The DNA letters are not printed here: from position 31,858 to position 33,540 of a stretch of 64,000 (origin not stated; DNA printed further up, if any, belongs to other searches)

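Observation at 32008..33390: GpgS-like glycosyltransferase fused to a SerB-type HAD phosphatase: candidate one-protein glucosylglycerate pathway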

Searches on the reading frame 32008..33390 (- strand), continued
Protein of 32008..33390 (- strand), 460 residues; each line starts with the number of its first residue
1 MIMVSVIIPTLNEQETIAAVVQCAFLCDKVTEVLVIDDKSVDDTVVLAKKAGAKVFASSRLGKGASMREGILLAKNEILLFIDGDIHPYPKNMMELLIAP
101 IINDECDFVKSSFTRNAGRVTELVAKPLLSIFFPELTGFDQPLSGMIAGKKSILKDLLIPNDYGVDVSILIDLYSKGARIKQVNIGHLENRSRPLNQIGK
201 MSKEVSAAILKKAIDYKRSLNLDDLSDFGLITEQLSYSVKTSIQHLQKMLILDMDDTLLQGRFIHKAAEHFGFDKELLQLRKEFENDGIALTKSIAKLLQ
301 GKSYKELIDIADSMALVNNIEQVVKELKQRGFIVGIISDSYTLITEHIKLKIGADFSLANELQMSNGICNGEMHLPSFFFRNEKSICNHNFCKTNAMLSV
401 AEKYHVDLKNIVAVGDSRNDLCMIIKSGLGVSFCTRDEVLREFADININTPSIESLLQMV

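Call 32: search_protein_families(library=ncbifam, proteins=[L083:5669-6232:+, L083:5001-5672:+, L083:6245-7126:+, L083:7139-8614:+, L081:4309-4992:+, L081:5001-5681:+], max_evalue=0.001)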
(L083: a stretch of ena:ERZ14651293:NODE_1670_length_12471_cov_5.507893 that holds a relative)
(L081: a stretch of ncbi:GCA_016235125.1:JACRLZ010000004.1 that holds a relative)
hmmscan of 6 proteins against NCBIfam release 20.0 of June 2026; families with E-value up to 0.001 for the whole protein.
L083:5669-6232:+ (187 aa): 21 families
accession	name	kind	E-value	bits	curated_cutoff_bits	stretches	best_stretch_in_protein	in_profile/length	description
TIGR03162.1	ribazole_cobC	equivalog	5.5e-36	123.6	162.9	1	2-174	1-174/176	alpha-ribazole phosphatase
NF038349.1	dPGM_arch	equivalog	6.4e-27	94.7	225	1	4-173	3-166/194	2,3-diphosphoglycerate-dependent phosphoglycerate mutase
NF005567.0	PRK07238.1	equivalog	7.5e-27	94.6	326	1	2-144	180-327/378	bifunctional RNase H/acid phosphatase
NF011580.0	PRK15004.1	equivalog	8.8e-24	84.6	250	1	2-158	3-164/203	adenosylcobalamin/alpha-ribazole phosphatase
NF045917.1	PhserinePhPspA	equivalog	2.2e-22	79.8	350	1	2-156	4-163/211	phosphoserine phosphatase PspA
NF002901.0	PRK03482.1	equivalog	6.8e-20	71.6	261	1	2-170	4-176/215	2,3-diphosphoglycerate-dependent phosphoglycerate mutase GpmB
NF009994.0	PRK13463.1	equivalog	4.1e-19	69.2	277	1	2-156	5-164/203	phosphoserine phosphatase 1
TIGR03848.1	MSMEG_4193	subfamily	8.7e-18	64.5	203.85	1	3-157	3-166/204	MSMEG_4193 family putative phosphomutase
NF010717.0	PRK14119.1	equivalog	1.7e-16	60.5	378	1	4-90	6-97/228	2,3-diphosphoglycerate-dependent phosphoglycerate mutase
TIGR01258.1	pgm_1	subfamily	1.9e-16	60.2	81.7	1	4-93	5-99/245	2,3-bisphosphoglycerate-dependent phosphoglycerate mutase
NF010714.0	PRK14116.1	equivalog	4.7e-15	55.7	401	1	4-94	6-101/229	2,3-diphosphoglycerate-dependent phosphoglycerate mutase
NF002339.0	PRK01295.1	equivalog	7.6e-15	54.9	316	1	4-179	7-193/206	2,3-bisphosphoglycerate-dependent phosphoglycerate mutase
NF010713.0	PRK14115.1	equivalog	9.1e-15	54.6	305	1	3-93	5-100/248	2,3-diphosphoglycerate-dependent phosphoglycerate mutase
NF002217.0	PRK01112.1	equivalog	1.1e-14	54.4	320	1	3-61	5-63/228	2,3-bisphosphoglycerate-dependent phosphoglycerate mutase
NF009993.0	PRK13462.1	equivalog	4.1e-13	49.4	226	1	3-150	9-154/203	acid phosphatase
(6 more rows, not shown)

L083:5001-5672:+ (223 aa): 21 families
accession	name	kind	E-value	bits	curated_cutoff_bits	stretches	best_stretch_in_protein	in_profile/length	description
NF010496.0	PRK13915.1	equivalog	2.6e-51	174.6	262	1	4-220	30-268/307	glucosyl-3-phosphoglycerate synthase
TIGR04182.1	glyco_TIGR04182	equivalog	9.9e-26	90.8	325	1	6-190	1-189/293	S-layer glycoprotein N-glycosyltransferase AglJ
TIGR04283.1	glyco_like_mftF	equivalog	8.7e-19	68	182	1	8-102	2-95/221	TIGR04283 family arsenosugar biosynthesis glycosyltransferase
NF041391.1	DPhHxTase_Halo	equivalog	8.4e-15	54.3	375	1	13-195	3-187/213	dolichyl-phosphate hexose transferase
NF040724.1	GpgS_Meth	equivalog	4.4e-12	45.5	700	1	4-218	63-298/402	glucosyl-3-phosphoglycerate synthase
NF038302.1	EPS_HpsE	equivalog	7.6e-12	44.8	300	1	6-92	2-100/307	hormogonium polysaccharide biosynthesis glycosyltransferase HpsE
TIGR03965.1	mycofact_glyco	equivalog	2.8e-11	43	280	1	3-91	72-167/467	mycofactocin biosynthesis glycosyltransferase MftF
TIGR03937.1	PgaC_IcaA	equivalog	1.1e-10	41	422.3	1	2-107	42-153/407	poly-beta-1,6-N-acetyl-D-glucosamine synthase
NF045692.1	OglycostaseCruG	equivalog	5.4e-10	38.7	600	1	2-143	38-188/386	2'-O-glycosyltransferase CruG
NF047683.1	TeichurnBiosyTuaG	equivalog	3.3e-09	36.8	400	1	3-142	4-150/252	teichuronic acid biosynthesis protein TuaG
NF058614.1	PPMAGASynPpgS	equivalog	3.6e-09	36.4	370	1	7-114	2-111/226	polyprenyl-phospho-N-acetylgalactosaminyl synthase PpgS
NF007482.0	PRK10073.1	equivalog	5.8e-09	35.4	423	1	1-112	2-118/334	glycosyltransferase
TIGR03469.1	HpnB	hypoth_equivalog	7.3e-09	35.1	379.25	1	5-143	44-198/386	hopene-associated glycosyltransferase HpnB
NF041865.1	EpsU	equivalog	1e-07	31.3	700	1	4-91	38-135/394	exopolysaccharide biosynthesis GT2 family glycosyltransferase EpsU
NF047588.1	GlcsyltransPgfSStrep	equivalog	2.6e-07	30.2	500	1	6-123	2-128/308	glycosyltransferase PgfS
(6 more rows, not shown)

L083:6245-7126:+ (293 aa): 0 families

L083:7139-8614:+ (491 aa): 0 families

L081:4309-4992:+ (227 aa): 16 families
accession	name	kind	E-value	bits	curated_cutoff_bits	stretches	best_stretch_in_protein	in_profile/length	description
NF010496.0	PRK13915.1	equivalog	1.5e-48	165.5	262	1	2-215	33-272/307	glucosyl-3-phosphoglycerate synthase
TIGR04182.1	glyco_TIGR04182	equivalog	2.1e-18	66.8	325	1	2-106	2-104/293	S-layer glycoprotein N-glycosyltransferase AglJ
TIGR04283.1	glyco_like_mftF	equivalog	5.3e-17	62.1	182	1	2-99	1-97/221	TIGR04283 family arsenosugar biosynthesis glycosyltransferase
NF058614.1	PPMAGASynPpgS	equivalog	2.4e-11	43.5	370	1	2-83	2-86/226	polyprenyl-phospho-N-acetylgalactosaminyl synthase PpgS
NF041391.1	DPhHxTase_Halo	equivalog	8.6e-10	38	375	1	9-98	4-92/213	dolichyl-phosphate hexose transferase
TIGR03965.1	mycofact_glyco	equivalog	1.8e-07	30.4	280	1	2-88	76-169/467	mycofactocin biosynthesis glycosyltransferase MftF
TIGR03937.1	PgaC_IcaA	equivalog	1.2e-06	27.8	422.3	1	1-84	46-136/407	poly-beta-1,6-N-acetyl-D-glucosamine synthase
NF040724.1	GpgS_Meth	equivalog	2.5e-06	26.6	700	1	30-209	93-298/402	glucosyl-3-phosphoglycerate synthase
NF007482.0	PRK10073.1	equivalog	1.3e-05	24.4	423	1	2-96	8-108/334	glycosyltransferase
TIGR03469.1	HpnB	hypoth_equivalog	1.4e-05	24.4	379.25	1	2-96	46-158/386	hopene-associated glycosyltransferase HpnB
NF045692.1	OglycostaseCruG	equivalog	2.3e-05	23.5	600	1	2-48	43-90/386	2'-O-glycosyltransferase CruG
NF041875.1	EPS_EpsD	equivalog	6.4e-05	22.5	370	1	2-88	1-94/325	exopolysaccharide biosynthesis glycosyltransferase EpsD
NF007986.1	PRK10714.1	equivalog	7.2e-05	21.9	529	1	2-97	8-114/316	undecaprenyl-phosphate 4-deoxy-4-formamido-L-arabinose transferase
NF047683.1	TeichurnBiosyTuaG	equivalog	0.00011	21.9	400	1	2-84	8-97/252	teichuronic acid biosynthesis protein TuaG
NF041865.1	EpsU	equivalog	0.00021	20.4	700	1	3-70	42-115/394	exopolysaccharide biosynthesis GT2 family glycosyltransferase EpsU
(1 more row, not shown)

L081:5001-5681:+ (226 aa): 19 families
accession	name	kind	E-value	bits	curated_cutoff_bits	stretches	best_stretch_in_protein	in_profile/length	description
TIGR00338.1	serB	equivalog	3.9e-27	95.3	144.15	1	11-225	12-219/219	phosphoserine phosphatase SerB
NF008350.0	PRK11133.1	equivalog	1.9e-15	56.8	413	1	15-225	112-315/324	phosphoserine phosphatase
TIGR01488.1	HAD-SF-IB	subfamily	7.5e-12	45.6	45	1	16-191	2-176/177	HAD-IB family phosphatase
TIGR00099.1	Cof-subfamily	subfamily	7.8e-11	42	137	1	149-216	180-247/256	Cof-type HAD-IIB family hydrolase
TIGR01491.1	HAD-SF-IB-PSPlk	hypoth_equivalog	2.7e-10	40.3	151.9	1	68-200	68-190/201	phosphoserine phosphatase-like hydrolase, archaeal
NF002245.0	PRK01158.1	equivalog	1e-08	34.8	198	1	151-214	151-214/233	phosphoglycolate phosphatase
NF045966.1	YcsE_rel_Pase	equivalog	1.5e-08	34.4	220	1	151-213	185-247/265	YcsE-related riboflavin metabolism phosphatase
NF010109.0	PRK13582.1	equivalog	6e-07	29.3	133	1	33-213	20-184/205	bifunctional phosphoserine phosphatase/homoserine phosphotransferase ThrH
NF007806.0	PRK10513.1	equivalog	2.6e-06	27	273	1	150-214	189-253/270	sugar-phosphatase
TIGR01484.1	HAD-SF-IIB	subfamily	3e-06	27.4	41.8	0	158-193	181-216/221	HAD-IIB family hydrolase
TIGR01662.1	HAD-SF-IIIA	subfamily_domain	3.4e-06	27.2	44.6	0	88-196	33-135/141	HAD-IIIA family hydrolase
NF009695.0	PRK13222.1-2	equivalog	1.3e-05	24.8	225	1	160-195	154-189/226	phosphoglycolate phosphatase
TIGR01487.1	Pglycolate_arch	equivalog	1.9e-05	24.7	122.75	1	148-214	138-204/215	phosphoglycolate phosphatase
TIGR01482.1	SPP-subfamily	subfamily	2.5e-05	23.9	107.15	1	151-212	143-204/225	sucrose-phosphate phosphatase subfamily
TIGR01681.1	HAD-SF-IIIC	subfamily_domain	0.00018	22.3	35.75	1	14-178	1-116/132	HAD-IIIC family phosphatase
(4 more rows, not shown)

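Call 39: find_encoding_contigs(protein=P0272, flank=5000, max_places=2)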
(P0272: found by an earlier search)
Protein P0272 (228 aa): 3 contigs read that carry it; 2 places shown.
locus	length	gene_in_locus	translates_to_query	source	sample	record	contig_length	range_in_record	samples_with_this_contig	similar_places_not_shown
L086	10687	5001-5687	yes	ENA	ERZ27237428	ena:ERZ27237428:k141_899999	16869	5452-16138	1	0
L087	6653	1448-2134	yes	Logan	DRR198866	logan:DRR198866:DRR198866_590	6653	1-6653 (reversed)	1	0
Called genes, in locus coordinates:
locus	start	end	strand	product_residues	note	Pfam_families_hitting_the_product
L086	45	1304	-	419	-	PF13522:GATase_6, PF13537:GATase_7, PF00733:Asn_synthase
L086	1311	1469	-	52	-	-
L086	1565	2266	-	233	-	PF05175:MTS, PF06325:PrmA, PF13847:Methyltransf_31, PF08241:Methyltransf_11, PF08242:Methyltransf_12 (weak), PF13649:Methyltransf_25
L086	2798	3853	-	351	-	PF03462:PCRF, PF00472:RF-1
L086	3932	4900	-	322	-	PF00534:Glycos_transf_1, PF13692:Glyco_trans_1_4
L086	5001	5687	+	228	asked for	PF00535:Glycos_transf_2, PF10111:Glyco_tranf_2_2 (weak), PF12804:NTP_transf_3 (faint), PF13641:Glyco_tranf_2_3 (weak), PF21969:MGS_GT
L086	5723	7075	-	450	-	PF02878:PGM_PMM_I, PF02879:PGM_PMM_II, PF02880:PGM_PMM_III, PF00408:PGM_PMM_IV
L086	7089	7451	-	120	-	PF01219:DAGK_prokar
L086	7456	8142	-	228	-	PF05116:S6PP, PF08282:Hydrolase_3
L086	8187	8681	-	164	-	PF06541:ABC_trans_CmpB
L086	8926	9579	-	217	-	-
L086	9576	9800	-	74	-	-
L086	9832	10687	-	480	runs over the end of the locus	PF13328:HD_4, PF01966:HD, PF04607:RelA_SpoT, PF02824:TGS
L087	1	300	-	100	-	?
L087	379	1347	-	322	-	PF00534:Glycos_transf_1, PF13692:Glyco_trans_1_4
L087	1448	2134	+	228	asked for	PF00535:Glycos_transf_2, PF10111:Glyco_tranf_2_2 (weak), PF12804:NTP_transf_3 (faint), PF13641:Glyco_tranf_2_3 (weak), PF21969:MGS_GT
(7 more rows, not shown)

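Call 40: find_encoding_contigs(protein=P0183, flank=5000, max_places=2)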
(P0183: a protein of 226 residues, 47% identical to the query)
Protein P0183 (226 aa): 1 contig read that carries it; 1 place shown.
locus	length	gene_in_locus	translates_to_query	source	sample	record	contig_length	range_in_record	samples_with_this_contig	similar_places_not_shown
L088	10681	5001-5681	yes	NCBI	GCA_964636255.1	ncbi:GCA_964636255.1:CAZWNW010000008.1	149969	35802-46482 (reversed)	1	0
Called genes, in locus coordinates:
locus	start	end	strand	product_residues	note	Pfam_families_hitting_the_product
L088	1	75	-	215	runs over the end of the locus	PF05643:GNA1162-like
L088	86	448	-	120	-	PF16068:DUF4810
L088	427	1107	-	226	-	PF03783:CsgG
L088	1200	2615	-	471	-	-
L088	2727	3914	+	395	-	PF00535:Glycos_transf_2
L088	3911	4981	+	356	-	-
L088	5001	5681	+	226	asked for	PF00535:Glycos_transf_2, PF10111:Glyco_tranf_2_2 (weak), PF13641:Glyco_tranf_2_3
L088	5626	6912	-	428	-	-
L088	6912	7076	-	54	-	-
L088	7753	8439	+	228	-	PF00005:ABC_tran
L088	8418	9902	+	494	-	PF13231:PMT_2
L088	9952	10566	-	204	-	-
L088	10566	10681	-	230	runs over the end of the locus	PF14394:DUF4423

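Call 41: find_encoding_contigs(protein=P0180, flank=4000, max_places=2)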
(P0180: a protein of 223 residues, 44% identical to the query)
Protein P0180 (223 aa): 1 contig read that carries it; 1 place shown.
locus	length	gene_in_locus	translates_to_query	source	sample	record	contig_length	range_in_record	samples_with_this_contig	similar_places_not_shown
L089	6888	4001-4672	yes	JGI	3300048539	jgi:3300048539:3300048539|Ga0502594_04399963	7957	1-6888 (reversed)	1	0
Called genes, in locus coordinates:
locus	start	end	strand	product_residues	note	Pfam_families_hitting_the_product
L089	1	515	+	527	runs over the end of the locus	?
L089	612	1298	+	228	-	PF00072:Response_reg, PF00486:Trans_reg_C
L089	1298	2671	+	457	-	PF00672:HAMP, PF00512:HisKA, PF02518:HATPase_c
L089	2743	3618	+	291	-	PF00582:Usp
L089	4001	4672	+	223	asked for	-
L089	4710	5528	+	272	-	PF00582:Usp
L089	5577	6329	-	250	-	PF00072:Response_reg, PF04397:LytTR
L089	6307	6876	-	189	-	PF06580:His_kinase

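Call 42: find_encoding_contigs(protein=P0197, flank=4000, max_places=2)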
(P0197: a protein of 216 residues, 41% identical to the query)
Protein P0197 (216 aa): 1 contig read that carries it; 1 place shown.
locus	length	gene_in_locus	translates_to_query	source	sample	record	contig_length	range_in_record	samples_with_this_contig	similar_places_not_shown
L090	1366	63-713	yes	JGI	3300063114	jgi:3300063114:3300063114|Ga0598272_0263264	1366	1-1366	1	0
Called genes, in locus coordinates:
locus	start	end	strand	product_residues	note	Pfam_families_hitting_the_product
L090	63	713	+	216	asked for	PF00702:Hydrolase, PF06888:Put_Phosphatase, PF12710:HAD, PF13419:HAD_2 (faint), PF08282:Hydrolase_3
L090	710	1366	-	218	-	?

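Call 43: predict_structure(alignment_id=A2)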
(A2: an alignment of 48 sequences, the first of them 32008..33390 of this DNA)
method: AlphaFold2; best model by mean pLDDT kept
length: 460 residues; sequences in the alignment: 48
mean_pLDDT: 86.1   pTM: 0.50
mean pLDDT of the five models: 86.1, 85.6, 84.5, 83.7, 82.8
residues with pLDDT >= 90: 234; 70-90: 181; 50-70: 23; < 50: 22
segments of 3 or more residues with pLDDT < 50: 193-195, 229-245
pLDDT, mean of each block of 10 residues (from residue 1): 91 92 94 93 94 91 87 96 89 93 95 73 82 87 91 89 87 93 85 58 82 78 50 43 60 95 94 94 85 92 92 93 91 92 92 91 86 87 84 90 83 93 91 91 89 83
secondary structure, 60 per line:
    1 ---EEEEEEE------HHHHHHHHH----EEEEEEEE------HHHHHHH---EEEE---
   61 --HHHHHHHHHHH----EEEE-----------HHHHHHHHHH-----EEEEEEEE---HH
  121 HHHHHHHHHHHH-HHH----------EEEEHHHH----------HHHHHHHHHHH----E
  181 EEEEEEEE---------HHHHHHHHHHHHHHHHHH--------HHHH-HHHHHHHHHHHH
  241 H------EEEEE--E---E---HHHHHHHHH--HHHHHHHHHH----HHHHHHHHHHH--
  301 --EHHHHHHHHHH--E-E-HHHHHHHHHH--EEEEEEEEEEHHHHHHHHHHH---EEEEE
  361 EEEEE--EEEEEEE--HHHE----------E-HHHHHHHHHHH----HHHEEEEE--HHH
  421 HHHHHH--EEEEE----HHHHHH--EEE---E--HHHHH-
elements in order: E4-10 H17-25 E30-37 H44-50 E54-57 H63-73 E78-81 H93-102 E108-115 H119-132 E147-150 H151-154 H165-175 E180-188 H198-215 H224-227 H229-241 E248-252 H263-271 H274-283 H288-298 H304-313 H320-329 E332-341 H342-352 E356-365 E368-374 H393-403 E411-415 H418-426 E429-433 H438-443 E446-448 H455-459

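Call 46: fold_search(model_id=the predicted structure, library=pdb)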
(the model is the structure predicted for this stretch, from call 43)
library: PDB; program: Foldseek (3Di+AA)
matches with E <= 10: 1641; with E <= 0.001: 464
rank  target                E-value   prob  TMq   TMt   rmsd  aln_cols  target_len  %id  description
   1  7qib_A                2.0e-21  1.00  0.44  0.69   2.0       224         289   35  Crystal structure of Mycobacterium hassiacum glucosyl-3-phosphoglycerate synthase at pH 8.5 in complex with UDP (released 2022-12-28)
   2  7pdo                  2.3e-21  1.00  0.44  0.67   1.8       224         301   35  Crystal structure of Mycobacterium hassiacum glucosyl-3-phosphoglycerate synthase at pH 5.5 in complex with UDP (released 2023-02-15)
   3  7qoq_A                3.1e-21  1.00  0.44  0.66   1.8       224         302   35  Crystal structure of Mycobacterium hassiacum glucosyl-3-phosphoglycerate synthase at pH 8.5 in complex with UMP and Ma (released 2023-01-18)
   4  7pvl_A                3.4e-21  1.00  0.44  0.69   1.7       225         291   35  Crystal structure of Mycobacterium hassiacum glucosyl-3-phosphoglycerate synthase at pH 8.5 - apo form (released 2023-04-19)
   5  7qcp_A                7.9e-21  1.00  0.44  0.70   1.7       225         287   35  Crystal structure of Mycobacterium hassiacum glucosyl-3-phosphoglycerate synthase at pH 7.2 - apo form (released 2022-12-14)
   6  9gsr_A                9.5e-21  1.00  0.44  0.70   1.7       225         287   35  Crystal Structure of M. hassiacum GPGS co-crystallized with UDP-Glucose (pH 7.2) (released 2025-09-24)
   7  3ckj                  1.1e-20  1.00  0.44  0.67   1.6       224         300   35  Crystal Structure of a Mycobacterial Protein (released 2008-07-29)
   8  4dec                  1.1e-20  1.00  0.44  0.71   1.7       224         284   36  Crystal structure of glucosyl-3-phosphoglycerate synthase from Mycobacterium tuberculosis in complex with Mn2+, uridine- (released 2012-06-06)
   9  7p5l_A                1.2e-20  1.00  0.44  0.69   1.8       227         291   35  Crystal structure of Mycobacterium hassiacum glucosyl-3-phosphoglycerate synthase at pH 7.1 - apo form (released 2023-01-18)
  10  7qib_B                1.2e-20  1.00  0.44  0.69   1.7       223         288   35  Crystal structure of Mycobacterium hassiacum glucosyl-3-phosphoglycerate synthase at pH 8.5 in complex with UDP (released 2022-12-28)
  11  7qi9_A                1.3e-20  1.00  0.44  0.70   1.7       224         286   35  Crystal structure of Mycobacterium hassiacum glucosyl-3-phosphoglycerate synthase at pH 7.2 in complex with UDP (released 2022-12-28)
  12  4de7                  1.3e-20  1.00  0.44  0.71   1.7       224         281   36  Crystal structure of glucosyl-3-phosphoglycerate synthase from Mycobacterium tuberculosis in complex with Mg2+ and uridi (released 2012-06-06)
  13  7p8g                  1.4e-20  1.00  0.44  0.67   1.7       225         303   35  Crystal structure of Mycobacterium hassiacum glucosyl-3-phosphoglycerate synthase at pH 5.5 - apo form (released 2023-01-25)
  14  4y7f                  1.4e-20  1.00  0.44  0.72   1.7       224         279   36  Crystal structure of glucosyl-3-phosphoglycerate synthase from Mycobacterium tuberculosis in complex with Mn2+, uridine- (released 2015-07-15)
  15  7qoq_B                1.4e-20  1.00  0.44  0.69   1.8       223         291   35  Crystal structure of Mycobacterium hassiacum glucosyl-3-phosphoglycerate synthase at pH 8.5 in complex with UMP and Ma (released 2023-01-18)
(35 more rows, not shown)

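Call 50: find_related_loci(query=A4, collection=metagenome_contigs, flank=5000)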
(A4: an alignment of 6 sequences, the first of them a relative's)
Query A4 (223 aa) in metagenome_contigs; peptide patterns used: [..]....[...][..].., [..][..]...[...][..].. (x = any residue, [..] = any of these).
599 stretches matched a pattern (row limit reached: there are more); 493 encode a relative of the query (tblastn E <= 1e-3); the best 80 are kept; 80 distinct loci.
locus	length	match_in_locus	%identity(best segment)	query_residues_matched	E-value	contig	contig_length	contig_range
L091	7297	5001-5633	59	7-221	2e-82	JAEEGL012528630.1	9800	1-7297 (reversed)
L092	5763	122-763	60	6-219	3e-81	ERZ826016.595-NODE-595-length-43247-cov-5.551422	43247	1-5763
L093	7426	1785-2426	60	6-219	3e-81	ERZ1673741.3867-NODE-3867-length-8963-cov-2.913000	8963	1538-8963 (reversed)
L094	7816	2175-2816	60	6-219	3e-81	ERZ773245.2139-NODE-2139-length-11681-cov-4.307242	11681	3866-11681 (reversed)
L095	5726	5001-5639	56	7-223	1e-78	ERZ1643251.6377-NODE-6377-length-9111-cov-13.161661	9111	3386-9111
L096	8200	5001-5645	59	5-221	5e-78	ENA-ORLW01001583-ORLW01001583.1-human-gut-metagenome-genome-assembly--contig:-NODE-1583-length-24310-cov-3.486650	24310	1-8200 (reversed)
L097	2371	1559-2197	57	5-221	2e-78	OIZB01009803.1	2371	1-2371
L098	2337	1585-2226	57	1-220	1e-77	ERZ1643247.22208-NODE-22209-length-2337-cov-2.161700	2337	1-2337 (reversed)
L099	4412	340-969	57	6-219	6e-75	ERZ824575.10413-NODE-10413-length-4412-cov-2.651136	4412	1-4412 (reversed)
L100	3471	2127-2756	57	6-219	3e-75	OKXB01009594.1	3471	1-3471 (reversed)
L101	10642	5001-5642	56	6-223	1e-73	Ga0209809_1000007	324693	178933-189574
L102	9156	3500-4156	54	1-223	3e-73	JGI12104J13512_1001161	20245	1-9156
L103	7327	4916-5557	53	5-222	3e-73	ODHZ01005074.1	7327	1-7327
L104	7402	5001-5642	53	5-222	2e-73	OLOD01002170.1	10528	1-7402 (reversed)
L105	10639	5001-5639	55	5-221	6e-73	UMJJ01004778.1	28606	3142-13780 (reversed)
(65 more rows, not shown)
